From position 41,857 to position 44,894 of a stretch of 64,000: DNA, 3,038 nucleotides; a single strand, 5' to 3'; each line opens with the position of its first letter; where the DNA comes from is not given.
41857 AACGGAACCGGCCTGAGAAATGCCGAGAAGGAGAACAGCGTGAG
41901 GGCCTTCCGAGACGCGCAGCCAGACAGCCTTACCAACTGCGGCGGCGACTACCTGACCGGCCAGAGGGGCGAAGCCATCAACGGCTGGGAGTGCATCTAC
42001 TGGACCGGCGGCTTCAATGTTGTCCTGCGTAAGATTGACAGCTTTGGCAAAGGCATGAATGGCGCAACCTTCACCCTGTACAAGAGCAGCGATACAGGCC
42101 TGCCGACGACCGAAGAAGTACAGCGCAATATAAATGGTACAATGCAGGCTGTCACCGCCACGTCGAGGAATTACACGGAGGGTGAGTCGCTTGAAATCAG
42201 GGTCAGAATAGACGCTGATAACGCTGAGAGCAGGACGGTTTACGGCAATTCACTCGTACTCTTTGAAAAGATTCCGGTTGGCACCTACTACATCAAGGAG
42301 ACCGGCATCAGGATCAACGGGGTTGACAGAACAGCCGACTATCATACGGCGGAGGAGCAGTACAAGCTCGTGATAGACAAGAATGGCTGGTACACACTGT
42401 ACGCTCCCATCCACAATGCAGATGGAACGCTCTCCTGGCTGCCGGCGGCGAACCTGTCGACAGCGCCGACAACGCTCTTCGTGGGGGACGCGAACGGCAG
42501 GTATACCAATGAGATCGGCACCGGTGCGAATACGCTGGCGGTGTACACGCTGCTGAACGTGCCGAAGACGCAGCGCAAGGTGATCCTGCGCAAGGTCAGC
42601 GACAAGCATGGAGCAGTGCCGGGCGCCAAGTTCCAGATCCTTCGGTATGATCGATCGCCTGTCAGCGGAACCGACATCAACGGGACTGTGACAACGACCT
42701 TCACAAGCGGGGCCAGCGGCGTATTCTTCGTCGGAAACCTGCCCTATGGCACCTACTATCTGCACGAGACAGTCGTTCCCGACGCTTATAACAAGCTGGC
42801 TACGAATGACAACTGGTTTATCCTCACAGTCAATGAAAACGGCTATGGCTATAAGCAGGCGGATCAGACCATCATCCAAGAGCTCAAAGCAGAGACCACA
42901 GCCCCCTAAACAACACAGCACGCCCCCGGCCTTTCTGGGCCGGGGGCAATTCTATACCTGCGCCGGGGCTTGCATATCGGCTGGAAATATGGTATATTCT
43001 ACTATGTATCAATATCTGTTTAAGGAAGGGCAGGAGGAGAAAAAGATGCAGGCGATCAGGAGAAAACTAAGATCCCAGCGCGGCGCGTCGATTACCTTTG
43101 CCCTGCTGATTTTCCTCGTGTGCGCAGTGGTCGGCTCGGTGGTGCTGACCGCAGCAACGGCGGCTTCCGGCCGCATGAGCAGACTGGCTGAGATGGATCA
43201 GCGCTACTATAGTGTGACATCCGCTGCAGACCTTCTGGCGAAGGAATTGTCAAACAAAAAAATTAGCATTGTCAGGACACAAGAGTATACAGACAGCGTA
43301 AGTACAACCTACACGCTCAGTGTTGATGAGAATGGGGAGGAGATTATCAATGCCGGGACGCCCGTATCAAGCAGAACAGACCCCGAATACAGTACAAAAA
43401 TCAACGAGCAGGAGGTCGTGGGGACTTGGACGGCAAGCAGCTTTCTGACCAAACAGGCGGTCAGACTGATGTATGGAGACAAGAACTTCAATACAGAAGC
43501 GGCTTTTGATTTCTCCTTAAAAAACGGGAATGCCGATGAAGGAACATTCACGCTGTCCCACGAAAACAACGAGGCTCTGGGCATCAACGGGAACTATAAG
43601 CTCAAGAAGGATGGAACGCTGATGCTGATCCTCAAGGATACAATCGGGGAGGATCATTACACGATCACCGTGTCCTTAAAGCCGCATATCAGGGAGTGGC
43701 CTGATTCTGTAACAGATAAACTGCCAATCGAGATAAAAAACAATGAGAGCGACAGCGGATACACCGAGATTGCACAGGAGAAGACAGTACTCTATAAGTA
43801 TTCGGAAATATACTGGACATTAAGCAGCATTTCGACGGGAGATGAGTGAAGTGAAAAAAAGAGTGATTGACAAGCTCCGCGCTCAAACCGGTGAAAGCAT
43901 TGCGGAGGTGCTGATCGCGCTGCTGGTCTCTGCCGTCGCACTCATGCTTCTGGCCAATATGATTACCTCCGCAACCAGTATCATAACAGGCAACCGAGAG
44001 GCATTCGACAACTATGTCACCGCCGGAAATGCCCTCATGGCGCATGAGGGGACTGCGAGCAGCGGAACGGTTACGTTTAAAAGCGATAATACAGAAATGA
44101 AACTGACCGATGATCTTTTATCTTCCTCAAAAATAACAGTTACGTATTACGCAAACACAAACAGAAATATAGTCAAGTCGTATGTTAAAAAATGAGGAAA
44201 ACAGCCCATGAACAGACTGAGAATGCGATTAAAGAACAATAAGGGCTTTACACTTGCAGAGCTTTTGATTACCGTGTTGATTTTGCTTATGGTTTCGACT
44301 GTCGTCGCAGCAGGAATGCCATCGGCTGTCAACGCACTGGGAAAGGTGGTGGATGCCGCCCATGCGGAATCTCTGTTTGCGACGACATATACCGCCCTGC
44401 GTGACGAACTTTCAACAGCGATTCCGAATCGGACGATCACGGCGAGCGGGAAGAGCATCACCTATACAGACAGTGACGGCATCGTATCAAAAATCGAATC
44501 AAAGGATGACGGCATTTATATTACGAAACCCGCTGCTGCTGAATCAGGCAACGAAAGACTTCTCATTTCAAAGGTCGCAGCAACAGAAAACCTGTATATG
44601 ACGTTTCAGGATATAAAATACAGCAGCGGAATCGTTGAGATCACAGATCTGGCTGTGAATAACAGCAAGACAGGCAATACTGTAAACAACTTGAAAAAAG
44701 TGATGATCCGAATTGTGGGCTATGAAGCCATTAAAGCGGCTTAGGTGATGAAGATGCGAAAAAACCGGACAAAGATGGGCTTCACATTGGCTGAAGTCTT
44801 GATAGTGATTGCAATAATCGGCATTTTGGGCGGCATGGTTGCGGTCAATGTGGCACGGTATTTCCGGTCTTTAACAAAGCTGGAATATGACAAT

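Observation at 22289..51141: A 6.8-kaa secreted adhesin gene lies immediately upstream of the minor-pilin and type IV pilus assembly genes: candidate pilus-associated mega-adhesin system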

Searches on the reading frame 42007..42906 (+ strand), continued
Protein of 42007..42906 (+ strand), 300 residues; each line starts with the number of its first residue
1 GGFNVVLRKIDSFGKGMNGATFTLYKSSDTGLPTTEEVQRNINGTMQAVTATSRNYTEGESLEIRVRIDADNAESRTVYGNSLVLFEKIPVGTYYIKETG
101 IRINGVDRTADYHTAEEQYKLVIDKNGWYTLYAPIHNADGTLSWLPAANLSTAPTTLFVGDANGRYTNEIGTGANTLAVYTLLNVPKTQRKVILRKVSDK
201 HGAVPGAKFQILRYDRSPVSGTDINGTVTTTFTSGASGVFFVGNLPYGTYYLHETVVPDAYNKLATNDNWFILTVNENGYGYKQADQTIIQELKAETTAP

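Call 90: find_encoding_contigs(protein=P0168, flank=8000, max_places=2)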
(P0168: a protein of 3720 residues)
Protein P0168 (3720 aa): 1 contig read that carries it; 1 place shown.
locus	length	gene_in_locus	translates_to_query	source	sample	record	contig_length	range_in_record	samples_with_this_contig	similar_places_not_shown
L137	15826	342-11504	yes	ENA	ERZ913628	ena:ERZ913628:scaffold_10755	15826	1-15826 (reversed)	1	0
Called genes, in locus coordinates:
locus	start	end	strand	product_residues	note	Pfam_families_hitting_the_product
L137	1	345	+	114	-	?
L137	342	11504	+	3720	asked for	PF24547:DUF7601, PF19407:DUF5979 (weak), PF24547:DUF7601, PF17802:SpaA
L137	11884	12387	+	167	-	-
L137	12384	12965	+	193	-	PF10502:Peptidase_S26, PF00717:Peptidase_S24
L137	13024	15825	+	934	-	?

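Call 91: find_encoding_contigs(protein=P0175, flank=8000, max_places=2)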
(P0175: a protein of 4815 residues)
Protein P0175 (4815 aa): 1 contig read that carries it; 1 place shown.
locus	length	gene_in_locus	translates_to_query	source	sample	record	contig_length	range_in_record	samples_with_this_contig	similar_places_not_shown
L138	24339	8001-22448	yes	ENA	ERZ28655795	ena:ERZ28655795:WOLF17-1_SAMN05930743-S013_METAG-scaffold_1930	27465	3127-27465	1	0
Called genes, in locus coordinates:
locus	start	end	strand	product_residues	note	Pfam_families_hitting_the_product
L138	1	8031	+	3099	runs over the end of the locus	-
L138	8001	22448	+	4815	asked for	PF13229:Beta_helix (weak), PF24547:DUF7601, PF17802:SpaA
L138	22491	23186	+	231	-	-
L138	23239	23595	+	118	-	-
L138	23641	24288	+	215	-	-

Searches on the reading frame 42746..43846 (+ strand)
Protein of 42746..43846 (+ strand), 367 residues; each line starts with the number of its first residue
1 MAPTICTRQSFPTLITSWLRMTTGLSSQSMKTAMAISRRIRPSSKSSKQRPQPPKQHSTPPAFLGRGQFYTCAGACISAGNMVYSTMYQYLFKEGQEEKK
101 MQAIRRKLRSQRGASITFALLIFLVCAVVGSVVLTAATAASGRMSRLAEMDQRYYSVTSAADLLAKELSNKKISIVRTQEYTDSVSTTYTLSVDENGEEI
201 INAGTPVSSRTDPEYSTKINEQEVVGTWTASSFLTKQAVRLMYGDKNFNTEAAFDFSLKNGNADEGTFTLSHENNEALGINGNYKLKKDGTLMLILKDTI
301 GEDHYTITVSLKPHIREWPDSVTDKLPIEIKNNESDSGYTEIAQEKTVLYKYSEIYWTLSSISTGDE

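Call 5: search_protein_families(library=pfam, proteins=[window:42746-43846:+], max_evalue=0.01)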
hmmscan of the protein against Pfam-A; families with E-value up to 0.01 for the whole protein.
window:42746-43846:+ (367 aa): 0 families

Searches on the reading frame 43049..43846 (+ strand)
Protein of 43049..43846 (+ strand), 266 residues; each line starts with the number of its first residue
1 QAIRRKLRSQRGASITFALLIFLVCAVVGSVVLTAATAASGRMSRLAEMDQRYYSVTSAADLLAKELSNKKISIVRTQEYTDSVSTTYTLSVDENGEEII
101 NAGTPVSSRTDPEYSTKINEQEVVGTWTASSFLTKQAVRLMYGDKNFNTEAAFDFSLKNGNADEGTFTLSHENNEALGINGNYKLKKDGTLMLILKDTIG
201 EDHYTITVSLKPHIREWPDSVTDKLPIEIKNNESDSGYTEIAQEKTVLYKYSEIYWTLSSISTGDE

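Call 14: search_protein_families(library=ncbifam, proteins=[window:43049-43846:+], max_evalue=0.01)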
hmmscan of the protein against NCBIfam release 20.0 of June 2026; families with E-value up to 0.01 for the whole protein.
window:43049-43846:+ (266 aa): 1 family
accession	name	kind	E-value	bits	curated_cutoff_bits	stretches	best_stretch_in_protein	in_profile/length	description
TIGR03066.1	Gem_osc_para_1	paralog_domain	0.0098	16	93.25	1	112-209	20-98/121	TIGR03066 family protein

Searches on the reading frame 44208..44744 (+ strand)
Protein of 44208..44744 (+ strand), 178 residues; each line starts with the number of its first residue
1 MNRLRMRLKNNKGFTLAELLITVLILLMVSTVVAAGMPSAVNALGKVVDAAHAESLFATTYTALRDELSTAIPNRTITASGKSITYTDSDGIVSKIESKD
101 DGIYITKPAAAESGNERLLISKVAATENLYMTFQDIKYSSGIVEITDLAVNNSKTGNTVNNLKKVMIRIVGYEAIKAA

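Call 5: search_protein_families(library=pfam, proteins=[window:44208-44741:+], max_evalue=0.01)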
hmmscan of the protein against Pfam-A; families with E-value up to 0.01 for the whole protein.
window:44208-44741:+ (178 aa): 1 family
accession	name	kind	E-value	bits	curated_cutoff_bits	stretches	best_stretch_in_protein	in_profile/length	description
PF07963.17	N_methyl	-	2e-06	27.6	21.2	1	9-33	2-26/27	Prokaryotic N-terminal methylation motif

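Call 14: search_protein_families(library=ncbifam, proteins=[window:44208-44741:+], max_evalue=0.01)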
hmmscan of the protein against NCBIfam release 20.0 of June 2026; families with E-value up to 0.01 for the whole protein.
window:44208-44741:+ (178 aa): 2 families
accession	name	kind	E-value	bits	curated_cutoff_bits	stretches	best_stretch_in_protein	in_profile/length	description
TIGR02532.1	IV_pilin_GFxxxE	domain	0.0001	22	16.3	1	12-33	2-23/24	prepilin-type N-terminal cleavage/methylation domain-containing protein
NF041013.1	T4P_ComGE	equivalog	0.00093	19.3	49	1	9-33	1-25/83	competence type IV pilus minor pilin ComGE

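Call 17: find_encoding_contigs(protein=window:44208-44744:+, flank=10000, max_places=6)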
Protein window:44208-44744:+ (178 aa): 7 contigs read that carry it; 3 places shown.
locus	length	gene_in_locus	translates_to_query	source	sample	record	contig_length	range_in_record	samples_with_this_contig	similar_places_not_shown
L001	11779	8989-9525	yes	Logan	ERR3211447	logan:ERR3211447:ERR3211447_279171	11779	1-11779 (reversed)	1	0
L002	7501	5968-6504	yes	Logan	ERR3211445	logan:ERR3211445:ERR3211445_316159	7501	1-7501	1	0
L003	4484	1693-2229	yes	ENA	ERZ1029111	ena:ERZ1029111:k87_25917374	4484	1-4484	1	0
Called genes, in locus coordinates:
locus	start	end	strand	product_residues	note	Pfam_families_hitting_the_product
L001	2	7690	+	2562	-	?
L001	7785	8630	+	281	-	-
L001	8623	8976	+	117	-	-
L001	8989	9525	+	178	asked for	PF07963:N_methyl (weak)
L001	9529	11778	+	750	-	?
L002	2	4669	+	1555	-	?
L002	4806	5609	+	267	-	-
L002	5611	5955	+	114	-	-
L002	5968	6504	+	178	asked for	PF07963:N_methyl (weak)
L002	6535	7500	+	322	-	?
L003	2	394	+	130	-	?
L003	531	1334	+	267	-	-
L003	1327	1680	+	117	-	-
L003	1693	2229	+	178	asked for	PF07963:N_methyl (weak)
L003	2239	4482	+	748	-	?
